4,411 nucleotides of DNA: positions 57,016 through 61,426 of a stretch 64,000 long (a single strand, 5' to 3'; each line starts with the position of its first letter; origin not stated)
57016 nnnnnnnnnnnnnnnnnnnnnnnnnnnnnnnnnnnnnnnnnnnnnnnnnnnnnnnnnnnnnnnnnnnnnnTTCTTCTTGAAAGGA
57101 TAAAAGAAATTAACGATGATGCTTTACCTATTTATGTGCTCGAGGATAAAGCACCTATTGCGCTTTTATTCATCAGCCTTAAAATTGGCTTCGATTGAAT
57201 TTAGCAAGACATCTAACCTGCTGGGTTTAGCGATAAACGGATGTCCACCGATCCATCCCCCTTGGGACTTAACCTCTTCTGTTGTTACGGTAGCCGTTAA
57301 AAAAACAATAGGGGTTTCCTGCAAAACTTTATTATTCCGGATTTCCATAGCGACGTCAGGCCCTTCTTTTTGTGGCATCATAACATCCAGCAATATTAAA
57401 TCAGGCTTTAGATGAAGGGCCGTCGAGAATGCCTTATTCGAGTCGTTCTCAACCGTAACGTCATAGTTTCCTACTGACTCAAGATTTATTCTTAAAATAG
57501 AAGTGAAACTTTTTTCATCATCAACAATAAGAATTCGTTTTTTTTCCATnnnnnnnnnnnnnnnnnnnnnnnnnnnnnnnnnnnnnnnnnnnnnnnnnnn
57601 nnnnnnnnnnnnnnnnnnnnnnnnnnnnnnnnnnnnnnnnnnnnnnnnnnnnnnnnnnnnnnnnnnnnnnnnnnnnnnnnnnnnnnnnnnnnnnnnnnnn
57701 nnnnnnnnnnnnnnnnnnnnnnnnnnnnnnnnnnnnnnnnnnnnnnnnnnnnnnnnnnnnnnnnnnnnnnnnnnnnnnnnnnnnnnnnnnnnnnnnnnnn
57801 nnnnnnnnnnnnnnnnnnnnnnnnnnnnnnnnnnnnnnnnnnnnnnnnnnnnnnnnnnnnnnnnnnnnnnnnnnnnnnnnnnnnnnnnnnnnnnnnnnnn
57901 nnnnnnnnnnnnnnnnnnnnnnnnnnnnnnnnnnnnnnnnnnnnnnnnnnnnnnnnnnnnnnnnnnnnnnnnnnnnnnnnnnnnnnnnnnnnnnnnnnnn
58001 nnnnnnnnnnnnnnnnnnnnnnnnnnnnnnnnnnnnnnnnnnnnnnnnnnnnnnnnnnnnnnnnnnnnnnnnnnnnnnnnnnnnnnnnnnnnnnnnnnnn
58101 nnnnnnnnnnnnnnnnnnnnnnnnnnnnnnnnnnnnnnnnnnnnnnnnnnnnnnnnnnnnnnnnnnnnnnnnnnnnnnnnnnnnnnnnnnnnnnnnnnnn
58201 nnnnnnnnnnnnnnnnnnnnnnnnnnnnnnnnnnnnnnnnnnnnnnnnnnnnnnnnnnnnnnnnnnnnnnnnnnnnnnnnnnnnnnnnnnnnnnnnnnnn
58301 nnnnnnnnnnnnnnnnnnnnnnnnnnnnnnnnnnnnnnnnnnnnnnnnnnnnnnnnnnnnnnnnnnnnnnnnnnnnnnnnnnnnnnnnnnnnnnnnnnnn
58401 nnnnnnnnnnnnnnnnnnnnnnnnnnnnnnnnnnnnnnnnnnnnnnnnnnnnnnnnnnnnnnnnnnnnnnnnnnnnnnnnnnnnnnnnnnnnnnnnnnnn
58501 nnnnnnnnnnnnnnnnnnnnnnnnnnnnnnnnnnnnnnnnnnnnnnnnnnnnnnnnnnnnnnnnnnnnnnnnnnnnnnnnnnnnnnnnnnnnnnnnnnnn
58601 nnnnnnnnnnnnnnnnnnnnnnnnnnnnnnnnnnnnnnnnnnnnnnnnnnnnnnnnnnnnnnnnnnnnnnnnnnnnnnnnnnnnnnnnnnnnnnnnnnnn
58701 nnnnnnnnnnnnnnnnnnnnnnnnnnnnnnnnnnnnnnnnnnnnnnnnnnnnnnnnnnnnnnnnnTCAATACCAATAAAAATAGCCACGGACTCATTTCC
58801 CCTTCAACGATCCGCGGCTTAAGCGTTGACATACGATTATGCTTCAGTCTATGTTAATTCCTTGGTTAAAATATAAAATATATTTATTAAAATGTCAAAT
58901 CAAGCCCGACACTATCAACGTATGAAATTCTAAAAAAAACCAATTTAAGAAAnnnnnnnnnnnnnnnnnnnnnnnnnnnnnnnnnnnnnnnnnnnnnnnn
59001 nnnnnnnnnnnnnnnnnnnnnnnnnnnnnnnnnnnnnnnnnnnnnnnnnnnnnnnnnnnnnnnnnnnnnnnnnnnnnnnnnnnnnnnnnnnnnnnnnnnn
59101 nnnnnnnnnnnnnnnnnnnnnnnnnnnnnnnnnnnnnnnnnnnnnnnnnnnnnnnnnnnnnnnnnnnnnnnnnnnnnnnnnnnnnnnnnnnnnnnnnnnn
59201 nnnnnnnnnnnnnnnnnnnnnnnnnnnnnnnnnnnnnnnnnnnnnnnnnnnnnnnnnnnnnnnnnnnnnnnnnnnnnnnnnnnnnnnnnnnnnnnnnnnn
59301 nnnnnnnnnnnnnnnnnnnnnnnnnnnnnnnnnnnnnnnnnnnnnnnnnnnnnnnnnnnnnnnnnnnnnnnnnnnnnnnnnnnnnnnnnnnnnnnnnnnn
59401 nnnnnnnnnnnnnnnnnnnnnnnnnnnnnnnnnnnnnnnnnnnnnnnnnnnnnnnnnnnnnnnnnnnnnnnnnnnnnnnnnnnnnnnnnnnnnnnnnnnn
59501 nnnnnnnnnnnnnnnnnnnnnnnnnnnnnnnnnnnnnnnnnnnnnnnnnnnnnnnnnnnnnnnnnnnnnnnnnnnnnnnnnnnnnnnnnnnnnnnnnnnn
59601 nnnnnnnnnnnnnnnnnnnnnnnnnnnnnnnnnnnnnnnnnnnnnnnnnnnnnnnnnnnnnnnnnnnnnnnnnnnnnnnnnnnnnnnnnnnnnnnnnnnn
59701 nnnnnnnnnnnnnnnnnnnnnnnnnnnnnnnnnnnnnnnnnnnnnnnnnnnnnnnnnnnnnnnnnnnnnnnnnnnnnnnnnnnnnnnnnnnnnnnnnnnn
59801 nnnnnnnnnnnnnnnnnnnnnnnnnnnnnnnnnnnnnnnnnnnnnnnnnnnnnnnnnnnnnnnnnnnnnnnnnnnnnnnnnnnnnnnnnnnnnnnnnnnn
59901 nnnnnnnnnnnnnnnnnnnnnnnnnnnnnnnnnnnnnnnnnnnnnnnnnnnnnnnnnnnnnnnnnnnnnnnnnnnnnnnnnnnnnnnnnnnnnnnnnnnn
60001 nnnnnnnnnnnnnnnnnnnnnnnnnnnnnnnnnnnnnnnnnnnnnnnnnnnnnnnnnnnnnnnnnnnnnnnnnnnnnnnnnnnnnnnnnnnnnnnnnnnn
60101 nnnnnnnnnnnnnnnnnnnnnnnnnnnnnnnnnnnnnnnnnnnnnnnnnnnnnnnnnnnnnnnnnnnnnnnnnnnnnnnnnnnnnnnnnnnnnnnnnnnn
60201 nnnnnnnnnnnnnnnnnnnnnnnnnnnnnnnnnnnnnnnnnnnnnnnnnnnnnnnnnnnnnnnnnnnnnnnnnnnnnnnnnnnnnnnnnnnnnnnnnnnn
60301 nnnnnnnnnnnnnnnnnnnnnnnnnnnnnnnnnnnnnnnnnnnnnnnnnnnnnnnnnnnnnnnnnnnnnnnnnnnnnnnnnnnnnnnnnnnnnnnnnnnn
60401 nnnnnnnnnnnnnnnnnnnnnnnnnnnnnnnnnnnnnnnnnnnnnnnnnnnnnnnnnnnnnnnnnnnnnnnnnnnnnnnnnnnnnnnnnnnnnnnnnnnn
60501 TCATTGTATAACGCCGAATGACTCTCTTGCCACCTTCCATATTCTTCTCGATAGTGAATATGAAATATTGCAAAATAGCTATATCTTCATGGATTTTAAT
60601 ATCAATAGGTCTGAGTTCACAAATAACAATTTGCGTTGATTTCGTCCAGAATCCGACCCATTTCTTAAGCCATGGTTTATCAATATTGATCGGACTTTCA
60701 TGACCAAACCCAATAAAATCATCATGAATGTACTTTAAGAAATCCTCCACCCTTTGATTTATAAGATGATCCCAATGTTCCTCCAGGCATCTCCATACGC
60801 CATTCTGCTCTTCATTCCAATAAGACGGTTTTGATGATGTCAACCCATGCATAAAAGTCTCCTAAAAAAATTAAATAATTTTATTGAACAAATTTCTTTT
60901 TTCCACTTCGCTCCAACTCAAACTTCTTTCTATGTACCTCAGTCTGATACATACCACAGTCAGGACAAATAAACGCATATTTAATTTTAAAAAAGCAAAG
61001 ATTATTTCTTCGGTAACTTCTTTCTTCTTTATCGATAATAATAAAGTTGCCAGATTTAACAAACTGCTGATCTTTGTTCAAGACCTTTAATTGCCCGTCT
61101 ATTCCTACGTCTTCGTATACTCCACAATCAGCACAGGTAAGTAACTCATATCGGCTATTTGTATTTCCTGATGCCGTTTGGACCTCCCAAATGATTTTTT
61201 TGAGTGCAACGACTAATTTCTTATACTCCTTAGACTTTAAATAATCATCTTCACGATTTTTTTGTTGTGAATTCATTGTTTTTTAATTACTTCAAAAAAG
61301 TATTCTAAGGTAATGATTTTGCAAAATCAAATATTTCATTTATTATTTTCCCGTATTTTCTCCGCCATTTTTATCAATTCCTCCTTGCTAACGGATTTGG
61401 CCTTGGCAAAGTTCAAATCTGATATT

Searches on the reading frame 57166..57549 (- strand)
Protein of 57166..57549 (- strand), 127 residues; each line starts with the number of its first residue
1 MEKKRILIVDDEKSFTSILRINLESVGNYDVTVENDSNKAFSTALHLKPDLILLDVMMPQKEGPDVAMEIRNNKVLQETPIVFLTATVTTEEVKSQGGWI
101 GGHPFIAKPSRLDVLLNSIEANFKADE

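Call 5: search_protein_families(library=pfam, proteins=[window:57166-57549:-], max_evalue=0.01)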
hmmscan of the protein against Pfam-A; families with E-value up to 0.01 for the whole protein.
window:57166-57549:- (127 aa): 3 families
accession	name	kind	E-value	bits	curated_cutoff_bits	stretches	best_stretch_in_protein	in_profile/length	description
PF00072.30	Response_reg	-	8e-19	68.3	30.2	1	6-119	1-110/111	Response regulator receiver domain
PF03602.21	Cons_hypoth95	-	0.0021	18.2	24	1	4-98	65-164/182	Conserved hypothetical protein 95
PF01729.25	QRPTase_C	-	0.0042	17.3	23.1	1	13-93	67-141/169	Quinolinate phosphoribosyl transferase, C-terminal domain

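Call 51: search_protein_families(library=ncbifam, proteins=[window:57166-57549:-], max_evalue=0.001)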
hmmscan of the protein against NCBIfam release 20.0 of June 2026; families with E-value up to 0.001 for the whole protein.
window:57166-57549:- (127 aa): 92 families (the best 25 are shown)
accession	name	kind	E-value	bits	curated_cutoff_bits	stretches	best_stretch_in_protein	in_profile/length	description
NF053854.1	RespRegPhoBBctds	equivalog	9.2e-22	77.5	270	1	6-122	1-114/225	two-component system response regulator PhoB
NF040534.1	resp_reg_YycF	equivalog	2.1e-20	73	340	1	4-124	1-116/231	response regulator YycF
TIGR02154.1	PhoB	equivalog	1.7e-19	70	296.2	1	3-123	2-120/226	phosphate regulon transcriptional regulator PhoB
NF040689.1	MtrAB_MtrA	equivalog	9.2e-19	67.7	300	1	6-125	1-115/219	MtrAB system response regulator MtrA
NF051850.1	RespRegRprY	equivalog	1.8e-18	66.8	370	1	2-123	3-120/234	response regulator transcription factor RprY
NF007135.0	PRK09581.1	equivalog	8e-17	61.2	474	1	5-111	4-108/457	PleD family two-component system response regulator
NF045944.1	ResRegRpaBCyano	equivalog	8.7e-17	61.2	330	1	7-112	1-101/229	response regulator transcription factor RpaB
NF008199.0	PRK10955.1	equivalog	7.7e-15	55.4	341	1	4-121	2-113/232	envelope stress response regulator transcription factor CpxR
NF033120.0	vanR_FM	exception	2.1e-14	53.8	460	1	1-116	1-111/231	vancomycin resistance response regulator transcription factor, VanR-F/VanR-M family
NF045717.1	DVU0259_DivK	exception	5.2e-13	49.2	160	1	3-86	2-84/117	DVU0259 family response regulator domain-containing protein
TIGR02875.1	spore_0_A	equivalog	8.7e-13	48.1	200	1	3-120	2-119/262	sporulation transcription factor Spo0A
NF007969.0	PRK10693.1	equivalog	1.1e-12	47.6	329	1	3-93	7-94/337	two-component system response regulator RssB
NF033117.2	vanR_ACDEGLN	exception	3.4e-12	46.4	350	1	6-111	1-101/226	VanR-ABDEGLN family response regulator transcription factor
NF011874.0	PRK15347.1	equivalog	6e-12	44.4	852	1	5-121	692-808/921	two component system sensor kinase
NF007005.1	PRK09468.1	equivalog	1.2e-11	44.5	331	1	2-122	2-118/237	osmolarity response regulator transcription factor OmpR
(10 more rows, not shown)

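Call 52: search_protein_families(library=padloc, proteins=[window:57166-57549:-], max_evalue=0.001)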
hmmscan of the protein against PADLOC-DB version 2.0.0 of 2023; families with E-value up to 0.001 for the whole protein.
window:57166-57549:- (127 aa): 3 families
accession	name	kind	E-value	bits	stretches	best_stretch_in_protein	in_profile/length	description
PDLC00405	SduA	-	2.5e-05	21.9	1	3-71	6-76/323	DUF4263 domain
PDLC04725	PDC-M60B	-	0.00049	18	1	1-60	1-61/158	-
PDLC04726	PDC-M60C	-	0.00078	16.4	1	5-66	2-65/407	-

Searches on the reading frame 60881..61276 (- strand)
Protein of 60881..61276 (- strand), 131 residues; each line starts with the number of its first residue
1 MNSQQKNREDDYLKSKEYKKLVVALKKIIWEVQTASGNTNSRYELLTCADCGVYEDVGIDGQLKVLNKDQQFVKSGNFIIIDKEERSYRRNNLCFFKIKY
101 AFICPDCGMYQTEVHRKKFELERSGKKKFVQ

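Call 5: search_protein_families(library=pfam, proteins=[window:60881-61276:-], max_evalue=0.01)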
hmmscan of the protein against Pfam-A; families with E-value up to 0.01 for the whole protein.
window:60881-61276:- (131 aa): 0 families

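Call 51: search_protein_families(library=ncbifam, proteins=[window:60881-61276:-], max_evalue=0.001)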
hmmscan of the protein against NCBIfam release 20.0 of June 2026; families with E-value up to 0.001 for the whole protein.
window:60881-61276:- (131 aa): 0 families

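Call 52: search_protein_families(library=padloc, proteins=[window:60881-61276:-], max_evalue=0.001)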
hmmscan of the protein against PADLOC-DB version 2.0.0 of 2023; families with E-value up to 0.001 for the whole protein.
window:60881-61276:- (131 aa): 0 families

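Call 58: search_protein_families(library=pfam, proteins=[window:60881-61276:-], max_evalue=0.001)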
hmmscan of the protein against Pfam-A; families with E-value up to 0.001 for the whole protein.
window:60881-61276:- (131 aa): 0 families
